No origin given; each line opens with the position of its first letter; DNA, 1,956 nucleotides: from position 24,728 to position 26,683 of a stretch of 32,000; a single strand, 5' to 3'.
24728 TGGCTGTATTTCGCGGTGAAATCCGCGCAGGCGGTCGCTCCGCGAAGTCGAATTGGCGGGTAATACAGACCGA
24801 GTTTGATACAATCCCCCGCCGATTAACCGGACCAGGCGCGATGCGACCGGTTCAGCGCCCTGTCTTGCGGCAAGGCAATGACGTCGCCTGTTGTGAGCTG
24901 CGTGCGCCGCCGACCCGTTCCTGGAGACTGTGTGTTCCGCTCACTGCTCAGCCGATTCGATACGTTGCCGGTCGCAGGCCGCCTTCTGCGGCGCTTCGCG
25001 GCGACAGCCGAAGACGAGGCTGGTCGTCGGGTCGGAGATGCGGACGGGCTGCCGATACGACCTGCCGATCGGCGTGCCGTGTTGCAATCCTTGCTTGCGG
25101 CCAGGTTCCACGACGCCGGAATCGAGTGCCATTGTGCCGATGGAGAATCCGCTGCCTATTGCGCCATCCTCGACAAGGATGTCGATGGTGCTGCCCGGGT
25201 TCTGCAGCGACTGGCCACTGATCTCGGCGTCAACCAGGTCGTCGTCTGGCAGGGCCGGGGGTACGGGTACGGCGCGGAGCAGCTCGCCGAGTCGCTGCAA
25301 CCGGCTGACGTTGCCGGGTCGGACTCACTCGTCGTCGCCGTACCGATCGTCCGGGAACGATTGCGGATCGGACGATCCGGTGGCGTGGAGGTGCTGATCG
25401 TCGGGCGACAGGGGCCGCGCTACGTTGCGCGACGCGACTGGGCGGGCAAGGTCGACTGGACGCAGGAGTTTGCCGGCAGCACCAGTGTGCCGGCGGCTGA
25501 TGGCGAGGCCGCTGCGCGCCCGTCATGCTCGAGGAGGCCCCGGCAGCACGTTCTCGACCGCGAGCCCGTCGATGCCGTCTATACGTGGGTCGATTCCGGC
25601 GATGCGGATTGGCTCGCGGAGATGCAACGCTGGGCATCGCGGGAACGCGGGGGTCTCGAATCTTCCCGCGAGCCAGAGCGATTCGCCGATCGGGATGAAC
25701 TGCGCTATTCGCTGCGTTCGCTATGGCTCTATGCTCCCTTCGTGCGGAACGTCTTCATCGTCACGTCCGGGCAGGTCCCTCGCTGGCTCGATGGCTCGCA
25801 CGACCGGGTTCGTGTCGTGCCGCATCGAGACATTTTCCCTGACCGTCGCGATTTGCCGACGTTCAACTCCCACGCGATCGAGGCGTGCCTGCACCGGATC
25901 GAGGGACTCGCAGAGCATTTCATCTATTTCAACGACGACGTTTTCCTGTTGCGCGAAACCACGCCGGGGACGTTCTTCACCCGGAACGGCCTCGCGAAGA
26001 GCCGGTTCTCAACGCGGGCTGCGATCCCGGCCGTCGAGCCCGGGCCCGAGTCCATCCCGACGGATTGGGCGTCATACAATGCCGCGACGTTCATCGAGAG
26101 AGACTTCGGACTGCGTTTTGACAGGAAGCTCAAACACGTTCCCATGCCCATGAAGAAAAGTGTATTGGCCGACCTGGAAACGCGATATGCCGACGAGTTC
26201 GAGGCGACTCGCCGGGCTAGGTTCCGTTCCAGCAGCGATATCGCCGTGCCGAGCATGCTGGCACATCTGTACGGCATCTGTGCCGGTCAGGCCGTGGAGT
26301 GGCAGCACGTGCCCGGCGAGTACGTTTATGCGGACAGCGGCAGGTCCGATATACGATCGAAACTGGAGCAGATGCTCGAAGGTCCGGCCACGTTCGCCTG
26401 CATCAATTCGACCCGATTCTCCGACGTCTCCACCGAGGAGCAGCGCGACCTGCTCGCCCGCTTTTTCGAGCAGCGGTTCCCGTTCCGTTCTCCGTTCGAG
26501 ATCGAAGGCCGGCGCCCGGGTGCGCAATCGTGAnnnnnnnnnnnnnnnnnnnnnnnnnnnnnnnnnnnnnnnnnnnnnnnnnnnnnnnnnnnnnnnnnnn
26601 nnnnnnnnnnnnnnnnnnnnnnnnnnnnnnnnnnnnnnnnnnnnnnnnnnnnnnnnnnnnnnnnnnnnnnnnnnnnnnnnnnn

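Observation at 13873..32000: One locus combines Stealth phosphotransferases, a phosphonate pathway, a LicD transferase and sulfotransferase-fold genes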

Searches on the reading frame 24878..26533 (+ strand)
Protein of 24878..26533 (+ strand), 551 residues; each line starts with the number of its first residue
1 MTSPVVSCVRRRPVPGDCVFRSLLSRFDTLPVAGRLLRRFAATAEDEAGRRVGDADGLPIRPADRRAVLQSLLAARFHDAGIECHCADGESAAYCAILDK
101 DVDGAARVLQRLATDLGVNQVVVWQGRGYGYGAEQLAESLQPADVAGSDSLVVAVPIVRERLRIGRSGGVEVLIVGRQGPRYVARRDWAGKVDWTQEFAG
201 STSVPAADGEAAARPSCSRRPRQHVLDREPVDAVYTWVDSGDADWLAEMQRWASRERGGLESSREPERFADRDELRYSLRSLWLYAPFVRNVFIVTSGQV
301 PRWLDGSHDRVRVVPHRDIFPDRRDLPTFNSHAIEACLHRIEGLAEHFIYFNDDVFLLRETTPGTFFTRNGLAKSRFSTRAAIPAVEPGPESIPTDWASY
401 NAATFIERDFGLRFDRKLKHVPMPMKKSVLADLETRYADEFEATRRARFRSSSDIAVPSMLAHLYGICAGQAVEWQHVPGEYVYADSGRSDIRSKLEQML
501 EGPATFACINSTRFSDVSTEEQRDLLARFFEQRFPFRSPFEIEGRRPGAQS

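Call 6: search_protein_families(library=pfam, proteins=[window:24878-26533:+], max_evalue=0.01)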
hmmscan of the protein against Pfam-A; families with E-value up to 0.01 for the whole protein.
window:24878-26533:+ (551 aa): 4 families
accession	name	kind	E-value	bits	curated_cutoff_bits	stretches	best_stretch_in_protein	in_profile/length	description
PF11380.13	Stealth_CR2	-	1.4e-43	147.9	39.4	1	268-373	1-106/108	Stealth protein CR2, conserved region 2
PF17102.10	Stealth_CR3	-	1.8e-15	57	24.2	1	419-465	1-47/49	Stealth protein CR3, conserved region 3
PF17103.10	Stealth_CR4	-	1.4e-09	38.2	27.4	1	504-545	8-48/55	Stealth protein CR4, conserved region 4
PF17101.10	Stealth_CR1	-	1.9e-07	31.1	27.2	1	229-253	1-25/29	Stealth protein CR1, conserved region 1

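Call 8: search_protein_families(library=ncbifam, proteins=[window:24878-26533:+], max_evalue=0.01)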
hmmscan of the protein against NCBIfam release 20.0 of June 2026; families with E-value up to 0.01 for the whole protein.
window:24878-26533:+ (551 aa): 0 families

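Call 25: search_solved_structures(query=window:24932-26533:+, max_evalue=0.01)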
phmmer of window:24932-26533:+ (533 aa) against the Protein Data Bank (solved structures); distinct sequences matched with E-value up to 0.01: 5.
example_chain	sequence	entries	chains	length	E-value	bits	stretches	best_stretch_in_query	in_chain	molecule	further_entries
8j2n_A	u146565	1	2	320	9.5e-51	176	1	213-523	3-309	Exopolysaccharide phosphotransferase CpsY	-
9bgg_A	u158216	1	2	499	1.4e-40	142.4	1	211-440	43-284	highly active truncation of GlcNAc-1-phosphotransferase, S1S3,N-acetylglucosamine-1-phosph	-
7dxi_A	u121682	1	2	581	6.7e-38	133.6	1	213-350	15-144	FI02838p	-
7s6n_A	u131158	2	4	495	2.3e-37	131.8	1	212-439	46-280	N-acetylglucosamine-1-phosphotransferase (GNPT) alpha (GNPTAB) catalytic domain,N-acetylgl | N-acetylglucosamine-1-phosphotransferase subunit alpha,N-acetylgluc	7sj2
7s05_B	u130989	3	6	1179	7.1e-37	130.2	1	248-352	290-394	N-acetylglucosamine-1-phosphotransferase subunits alpha/beta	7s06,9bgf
